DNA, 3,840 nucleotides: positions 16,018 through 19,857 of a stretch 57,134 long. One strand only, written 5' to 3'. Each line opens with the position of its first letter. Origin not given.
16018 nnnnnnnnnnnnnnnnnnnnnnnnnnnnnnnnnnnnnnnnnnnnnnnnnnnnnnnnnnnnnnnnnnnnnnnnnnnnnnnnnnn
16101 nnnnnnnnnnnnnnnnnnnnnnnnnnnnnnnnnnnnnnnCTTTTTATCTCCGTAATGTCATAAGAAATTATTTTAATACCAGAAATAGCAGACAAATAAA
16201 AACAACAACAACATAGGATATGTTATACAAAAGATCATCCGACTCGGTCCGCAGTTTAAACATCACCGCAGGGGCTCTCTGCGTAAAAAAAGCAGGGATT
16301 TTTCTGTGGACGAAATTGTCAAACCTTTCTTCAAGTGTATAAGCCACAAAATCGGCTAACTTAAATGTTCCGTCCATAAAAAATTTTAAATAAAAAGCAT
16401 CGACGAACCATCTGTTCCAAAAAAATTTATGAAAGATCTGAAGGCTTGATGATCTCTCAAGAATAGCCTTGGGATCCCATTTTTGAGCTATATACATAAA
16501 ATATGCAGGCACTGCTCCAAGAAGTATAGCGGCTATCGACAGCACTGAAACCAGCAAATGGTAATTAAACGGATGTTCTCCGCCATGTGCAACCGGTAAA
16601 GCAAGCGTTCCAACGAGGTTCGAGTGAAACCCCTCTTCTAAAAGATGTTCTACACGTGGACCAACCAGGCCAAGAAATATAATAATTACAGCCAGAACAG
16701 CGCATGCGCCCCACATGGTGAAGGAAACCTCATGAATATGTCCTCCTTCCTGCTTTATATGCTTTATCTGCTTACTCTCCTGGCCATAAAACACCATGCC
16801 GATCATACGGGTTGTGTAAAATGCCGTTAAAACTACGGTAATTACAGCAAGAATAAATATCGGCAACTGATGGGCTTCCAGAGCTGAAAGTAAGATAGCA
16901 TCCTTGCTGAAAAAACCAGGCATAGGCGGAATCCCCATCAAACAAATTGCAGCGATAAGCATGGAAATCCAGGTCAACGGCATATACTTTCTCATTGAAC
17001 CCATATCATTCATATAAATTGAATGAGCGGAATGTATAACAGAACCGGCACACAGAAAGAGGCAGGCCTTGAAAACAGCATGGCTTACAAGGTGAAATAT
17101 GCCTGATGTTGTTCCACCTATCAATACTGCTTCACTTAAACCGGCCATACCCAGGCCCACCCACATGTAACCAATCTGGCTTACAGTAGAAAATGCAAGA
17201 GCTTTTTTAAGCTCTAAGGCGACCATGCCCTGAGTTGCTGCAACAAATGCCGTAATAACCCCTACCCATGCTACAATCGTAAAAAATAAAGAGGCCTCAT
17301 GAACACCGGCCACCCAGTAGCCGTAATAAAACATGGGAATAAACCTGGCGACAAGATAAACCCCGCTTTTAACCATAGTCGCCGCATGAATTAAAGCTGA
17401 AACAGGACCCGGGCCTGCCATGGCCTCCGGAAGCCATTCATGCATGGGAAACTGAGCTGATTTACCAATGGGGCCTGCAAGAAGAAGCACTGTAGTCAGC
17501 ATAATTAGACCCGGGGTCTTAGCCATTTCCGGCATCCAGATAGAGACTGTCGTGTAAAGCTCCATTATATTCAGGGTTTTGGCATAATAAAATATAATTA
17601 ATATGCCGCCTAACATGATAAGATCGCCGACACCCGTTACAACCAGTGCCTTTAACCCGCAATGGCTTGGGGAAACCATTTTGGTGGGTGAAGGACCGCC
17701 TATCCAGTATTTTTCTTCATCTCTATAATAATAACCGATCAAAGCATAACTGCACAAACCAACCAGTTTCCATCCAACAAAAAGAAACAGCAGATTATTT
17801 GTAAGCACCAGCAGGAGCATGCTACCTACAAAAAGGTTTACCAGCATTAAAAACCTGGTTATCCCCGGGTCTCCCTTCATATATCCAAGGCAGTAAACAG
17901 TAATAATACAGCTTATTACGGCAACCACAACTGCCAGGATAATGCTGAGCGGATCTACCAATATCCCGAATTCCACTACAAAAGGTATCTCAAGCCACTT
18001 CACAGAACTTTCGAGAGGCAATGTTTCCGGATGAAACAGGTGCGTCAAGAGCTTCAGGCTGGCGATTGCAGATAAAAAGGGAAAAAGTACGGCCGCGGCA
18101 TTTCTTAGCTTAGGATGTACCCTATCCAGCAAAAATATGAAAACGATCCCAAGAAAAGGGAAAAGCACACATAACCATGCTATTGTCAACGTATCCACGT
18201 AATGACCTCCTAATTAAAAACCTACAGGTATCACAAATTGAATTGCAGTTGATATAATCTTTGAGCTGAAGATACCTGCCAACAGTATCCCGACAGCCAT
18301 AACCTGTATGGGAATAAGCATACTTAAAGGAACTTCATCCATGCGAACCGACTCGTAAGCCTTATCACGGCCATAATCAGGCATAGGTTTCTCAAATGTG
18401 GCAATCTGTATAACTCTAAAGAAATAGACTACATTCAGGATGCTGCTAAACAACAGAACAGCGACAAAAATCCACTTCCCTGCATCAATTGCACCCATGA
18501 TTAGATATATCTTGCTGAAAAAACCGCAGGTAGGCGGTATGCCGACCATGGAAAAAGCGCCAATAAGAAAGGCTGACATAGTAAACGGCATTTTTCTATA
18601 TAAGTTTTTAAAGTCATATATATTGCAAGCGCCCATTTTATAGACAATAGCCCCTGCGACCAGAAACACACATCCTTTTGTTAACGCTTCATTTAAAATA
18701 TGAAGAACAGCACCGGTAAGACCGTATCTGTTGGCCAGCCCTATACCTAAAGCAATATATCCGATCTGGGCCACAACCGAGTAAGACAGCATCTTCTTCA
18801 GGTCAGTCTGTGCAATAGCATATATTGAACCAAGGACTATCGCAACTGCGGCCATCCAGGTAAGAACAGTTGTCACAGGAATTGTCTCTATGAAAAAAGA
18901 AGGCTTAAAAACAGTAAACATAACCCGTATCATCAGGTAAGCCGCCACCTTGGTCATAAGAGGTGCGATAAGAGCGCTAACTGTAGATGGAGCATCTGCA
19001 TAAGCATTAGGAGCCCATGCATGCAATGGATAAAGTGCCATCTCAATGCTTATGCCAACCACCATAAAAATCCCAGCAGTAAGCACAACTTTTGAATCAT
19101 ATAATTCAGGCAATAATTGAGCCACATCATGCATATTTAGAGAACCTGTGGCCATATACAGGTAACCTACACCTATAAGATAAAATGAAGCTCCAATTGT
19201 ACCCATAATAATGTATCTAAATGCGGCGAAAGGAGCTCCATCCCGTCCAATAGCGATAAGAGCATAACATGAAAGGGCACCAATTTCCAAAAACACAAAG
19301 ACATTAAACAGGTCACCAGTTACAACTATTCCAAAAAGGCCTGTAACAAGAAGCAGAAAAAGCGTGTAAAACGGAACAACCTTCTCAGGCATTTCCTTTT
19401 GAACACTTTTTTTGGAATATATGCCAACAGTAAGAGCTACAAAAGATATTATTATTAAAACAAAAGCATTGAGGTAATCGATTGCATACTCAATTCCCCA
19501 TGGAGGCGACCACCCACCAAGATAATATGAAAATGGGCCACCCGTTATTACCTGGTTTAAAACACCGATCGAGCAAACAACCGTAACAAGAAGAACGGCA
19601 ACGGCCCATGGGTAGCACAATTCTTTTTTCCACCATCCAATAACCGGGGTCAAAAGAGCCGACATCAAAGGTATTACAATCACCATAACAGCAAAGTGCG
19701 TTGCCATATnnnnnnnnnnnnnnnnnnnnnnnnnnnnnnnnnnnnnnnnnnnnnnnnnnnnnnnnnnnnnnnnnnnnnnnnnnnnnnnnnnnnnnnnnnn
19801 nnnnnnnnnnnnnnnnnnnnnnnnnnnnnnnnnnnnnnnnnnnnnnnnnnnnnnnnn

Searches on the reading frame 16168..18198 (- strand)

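Call 46: search_protein_families(library=pfam, proteins=[window:16168-18198:-], max_evalue=0.001)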
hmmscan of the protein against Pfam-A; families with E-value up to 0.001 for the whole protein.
window:16168-18198:- (676 aa): 2 families
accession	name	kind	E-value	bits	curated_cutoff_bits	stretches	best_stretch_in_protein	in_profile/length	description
PF00361.26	Proton_antipo_M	-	2.9e-60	204.4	21.5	1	134-458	2-294/294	NADH:quinone oxidoreductase/Mrp antiporter, TM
PF00662.26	Proton_antipo_N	-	3.9e-15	55.9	24.5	1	68-116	1-50/51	NADH-Ubiquinone oxidoreductase (complex I), chain 5 N-terminus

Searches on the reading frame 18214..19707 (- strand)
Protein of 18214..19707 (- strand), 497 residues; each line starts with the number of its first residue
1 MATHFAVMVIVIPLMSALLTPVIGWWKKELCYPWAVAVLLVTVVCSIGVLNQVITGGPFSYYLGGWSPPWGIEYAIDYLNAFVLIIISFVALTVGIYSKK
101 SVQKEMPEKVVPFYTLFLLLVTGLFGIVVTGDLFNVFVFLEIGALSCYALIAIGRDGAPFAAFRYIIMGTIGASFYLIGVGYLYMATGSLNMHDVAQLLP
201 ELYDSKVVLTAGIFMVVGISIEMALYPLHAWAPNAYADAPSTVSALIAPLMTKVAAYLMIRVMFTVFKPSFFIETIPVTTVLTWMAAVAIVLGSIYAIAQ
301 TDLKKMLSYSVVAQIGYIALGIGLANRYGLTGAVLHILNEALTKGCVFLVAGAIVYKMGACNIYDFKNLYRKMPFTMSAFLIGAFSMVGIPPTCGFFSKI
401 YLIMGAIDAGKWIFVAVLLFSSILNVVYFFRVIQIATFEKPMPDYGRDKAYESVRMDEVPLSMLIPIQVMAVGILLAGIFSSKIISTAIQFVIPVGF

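Call 46: search_protein_families(library=pfam, proteins=[window:18214-19707:-], max_evalue=0.001)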
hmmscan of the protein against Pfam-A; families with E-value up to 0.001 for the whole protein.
window:18214-19707:- (497 aa): 1 family
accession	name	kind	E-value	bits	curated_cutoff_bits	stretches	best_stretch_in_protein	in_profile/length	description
PF00361.26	Proton_antipo_M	-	2.9e-59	201.1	21.5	1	131-424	2-293/294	NADH:quinone oxidoreductase/Mrp antiporter, TM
